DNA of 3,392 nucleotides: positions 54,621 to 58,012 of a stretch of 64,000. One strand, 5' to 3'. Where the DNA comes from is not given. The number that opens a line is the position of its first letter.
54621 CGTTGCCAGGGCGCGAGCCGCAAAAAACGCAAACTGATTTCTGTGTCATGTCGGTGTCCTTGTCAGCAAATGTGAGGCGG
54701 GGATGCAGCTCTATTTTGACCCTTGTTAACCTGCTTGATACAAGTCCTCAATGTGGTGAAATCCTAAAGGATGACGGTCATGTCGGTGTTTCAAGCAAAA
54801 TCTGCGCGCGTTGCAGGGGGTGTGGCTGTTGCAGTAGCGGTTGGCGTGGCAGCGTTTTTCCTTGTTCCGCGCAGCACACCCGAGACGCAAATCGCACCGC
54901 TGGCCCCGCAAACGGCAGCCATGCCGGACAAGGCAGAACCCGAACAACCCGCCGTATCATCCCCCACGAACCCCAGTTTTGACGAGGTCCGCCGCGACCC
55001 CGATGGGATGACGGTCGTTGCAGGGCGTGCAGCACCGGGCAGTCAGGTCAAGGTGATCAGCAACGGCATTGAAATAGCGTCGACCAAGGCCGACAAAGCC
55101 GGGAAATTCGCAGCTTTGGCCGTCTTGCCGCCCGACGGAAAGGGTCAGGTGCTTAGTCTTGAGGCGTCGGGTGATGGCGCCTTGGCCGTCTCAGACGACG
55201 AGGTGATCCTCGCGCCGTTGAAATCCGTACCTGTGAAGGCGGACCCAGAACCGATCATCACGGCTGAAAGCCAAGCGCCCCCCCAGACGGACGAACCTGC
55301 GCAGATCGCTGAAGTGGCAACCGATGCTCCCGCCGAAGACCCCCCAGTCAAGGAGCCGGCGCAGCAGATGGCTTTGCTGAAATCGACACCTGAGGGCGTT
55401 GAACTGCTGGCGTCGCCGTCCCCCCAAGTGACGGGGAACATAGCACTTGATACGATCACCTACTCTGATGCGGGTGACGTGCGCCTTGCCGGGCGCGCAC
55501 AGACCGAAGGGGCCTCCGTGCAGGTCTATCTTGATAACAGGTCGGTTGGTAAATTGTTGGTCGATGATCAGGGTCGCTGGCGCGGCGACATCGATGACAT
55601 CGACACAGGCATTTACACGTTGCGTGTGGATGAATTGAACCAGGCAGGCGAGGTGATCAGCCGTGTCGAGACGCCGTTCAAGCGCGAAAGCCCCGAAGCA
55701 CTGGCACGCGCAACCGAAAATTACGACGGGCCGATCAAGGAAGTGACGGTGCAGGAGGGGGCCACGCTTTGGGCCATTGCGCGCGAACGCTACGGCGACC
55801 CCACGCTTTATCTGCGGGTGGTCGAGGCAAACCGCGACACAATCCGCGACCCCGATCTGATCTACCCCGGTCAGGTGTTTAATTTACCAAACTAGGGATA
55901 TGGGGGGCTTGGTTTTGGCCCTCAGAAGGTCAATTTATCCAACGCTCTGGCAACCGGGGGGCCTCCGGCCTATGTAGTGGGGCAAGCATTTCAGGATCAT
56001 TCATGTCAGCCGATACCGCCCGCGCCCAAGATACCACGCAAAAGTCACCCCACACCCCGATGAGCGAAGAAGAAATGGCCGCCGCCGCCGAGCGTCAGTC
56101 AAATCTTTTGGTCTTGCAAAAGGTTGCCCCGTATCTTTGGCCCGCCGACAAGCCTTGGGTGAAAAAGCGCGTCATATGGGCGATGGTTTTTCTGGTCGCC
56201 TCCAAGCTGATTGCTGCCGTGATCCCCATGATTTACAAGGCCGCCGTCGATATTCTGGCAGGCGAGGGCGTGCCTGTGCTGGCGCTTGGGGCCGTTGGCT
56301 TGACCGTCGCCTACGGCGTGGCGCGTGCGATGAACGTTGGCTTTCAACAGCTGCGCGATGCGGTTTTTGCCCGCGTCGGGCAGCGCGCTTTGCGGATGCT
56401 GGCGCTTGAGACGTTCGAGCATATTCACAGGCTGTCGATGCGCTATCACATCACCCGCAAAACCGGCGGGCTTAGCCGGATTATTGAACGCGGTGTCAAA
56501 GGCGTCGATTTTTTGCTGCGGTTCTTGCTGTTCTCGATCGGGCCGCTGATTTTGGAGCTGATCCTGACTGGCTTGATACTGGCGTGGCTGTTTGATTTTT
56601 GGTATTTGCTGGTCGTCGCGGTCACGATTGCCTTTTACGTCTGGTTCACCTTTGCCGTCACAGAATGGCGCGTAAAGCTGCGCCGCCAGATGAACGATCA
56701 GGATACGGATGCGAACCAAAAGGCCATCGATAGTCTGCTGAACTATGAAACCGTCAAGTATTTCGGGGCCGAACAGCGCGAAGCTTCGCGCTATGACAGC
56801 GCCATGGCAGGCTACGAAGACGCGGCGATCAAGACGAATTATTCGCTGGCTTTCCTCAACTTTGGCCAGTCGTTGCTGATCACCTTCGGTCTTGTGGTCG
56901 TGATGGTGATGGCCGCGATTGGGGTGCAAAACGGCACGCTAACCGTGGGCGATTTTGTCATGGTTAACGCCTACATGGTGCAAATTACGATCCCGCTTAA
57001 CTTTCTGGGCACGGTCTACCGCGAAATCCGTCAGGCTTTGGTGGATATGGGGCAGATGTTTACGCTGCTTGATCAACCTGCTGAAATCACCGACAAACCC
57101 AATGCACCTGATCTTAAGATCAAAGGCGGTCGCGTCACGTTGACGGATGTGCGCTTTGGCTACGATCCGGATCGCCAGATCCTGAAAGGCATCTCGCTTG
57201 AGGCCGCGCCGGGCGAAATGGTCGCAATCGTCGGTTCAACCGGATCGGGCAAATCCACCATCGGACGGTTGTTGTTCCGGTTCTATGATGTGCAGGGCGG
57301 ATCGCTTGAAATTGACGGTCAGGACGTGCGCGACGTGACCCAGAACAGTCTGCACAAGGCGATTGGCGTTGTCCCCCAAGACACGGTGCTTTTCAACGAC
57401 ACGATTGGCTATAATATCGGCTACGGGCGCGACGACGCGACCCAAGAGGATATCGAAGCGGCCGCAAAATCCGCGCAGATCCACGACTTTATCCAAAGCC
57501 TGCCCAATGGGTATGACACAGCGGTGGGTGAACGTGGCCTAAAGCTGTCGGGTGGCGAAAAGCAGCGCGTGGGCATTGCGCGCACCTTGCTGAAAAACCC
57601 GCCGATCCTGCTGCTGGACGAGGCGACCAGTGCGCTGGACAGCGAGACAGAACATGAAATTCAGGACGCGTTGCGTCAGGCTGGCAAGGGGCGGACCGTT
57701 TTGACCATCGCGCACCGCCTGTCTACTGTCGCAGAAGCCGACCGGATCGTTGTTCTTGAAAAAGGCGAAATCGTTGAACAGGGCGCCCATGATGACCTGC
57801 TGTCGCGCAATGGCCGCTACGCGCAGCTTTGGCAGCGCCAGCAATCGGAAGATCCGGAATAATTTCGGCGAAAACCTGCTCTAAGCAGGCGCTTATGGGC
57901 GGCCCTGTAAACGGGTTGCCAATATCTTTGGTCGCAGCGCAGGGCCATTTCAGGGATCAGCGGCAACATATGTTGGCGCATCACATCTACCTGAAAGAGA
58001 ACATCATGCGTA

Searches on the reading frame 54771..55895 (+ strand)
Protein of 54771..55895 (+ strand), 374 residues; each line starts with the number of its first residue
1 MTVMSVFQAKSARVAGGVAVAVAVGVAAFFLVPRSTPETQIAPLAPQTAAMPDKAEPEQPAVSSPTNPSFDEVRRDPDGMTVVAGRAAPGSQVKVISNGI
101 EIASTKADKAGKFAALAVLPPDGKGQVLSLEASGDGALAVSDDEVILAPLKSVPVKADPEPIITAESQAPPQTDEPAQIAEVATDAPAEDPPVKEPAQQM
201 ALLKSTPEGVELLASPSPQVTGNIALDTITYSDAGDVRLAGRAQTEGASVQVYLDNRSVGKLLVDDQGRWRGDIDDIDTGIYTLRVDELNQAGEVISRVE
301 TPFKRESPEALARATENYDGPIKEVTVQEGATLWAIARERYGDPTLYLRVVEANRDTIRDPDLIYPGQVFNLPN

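Call 38: search_protein_families(library=pfam, proteins=[window:54771-55895:+], max_evalue=0.00001)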
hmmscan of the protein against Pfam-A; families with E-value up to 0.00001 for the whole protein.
window:54771-55895:+ (374 aa): 1 family
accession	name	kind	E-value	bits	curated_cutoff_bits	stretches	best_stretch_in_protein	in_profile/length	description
PF17936.7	Big_6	-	3.3e-09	37.3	27.6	0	80-141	14-74/83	Bacterial Ig domain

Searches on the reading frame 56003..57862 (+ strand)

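Call 38: search_protein_families(library=pfam, proteins=[window:56003-57862:+], max_evalue=0.00001)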
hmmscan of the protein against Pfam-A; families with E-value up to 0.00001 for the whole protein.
window:56003-57862:+ (619 aa): 3 families
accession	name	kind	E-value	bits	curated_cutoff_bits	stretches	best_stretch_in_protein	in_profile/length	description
PF00664.28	ABC_membrane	-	6.3e-35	121.6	28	1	58-331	2-273/274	ABC transporter transmembrane region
PF00005.33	ABC_tran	-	7.3e-33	114.5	25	1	394-543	1-137/137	ABC transporter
PF02463.25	SMC_N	-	4.1e-09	36.6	40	1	436-586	112-212/220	RecF/RecN/SMC N terminal domain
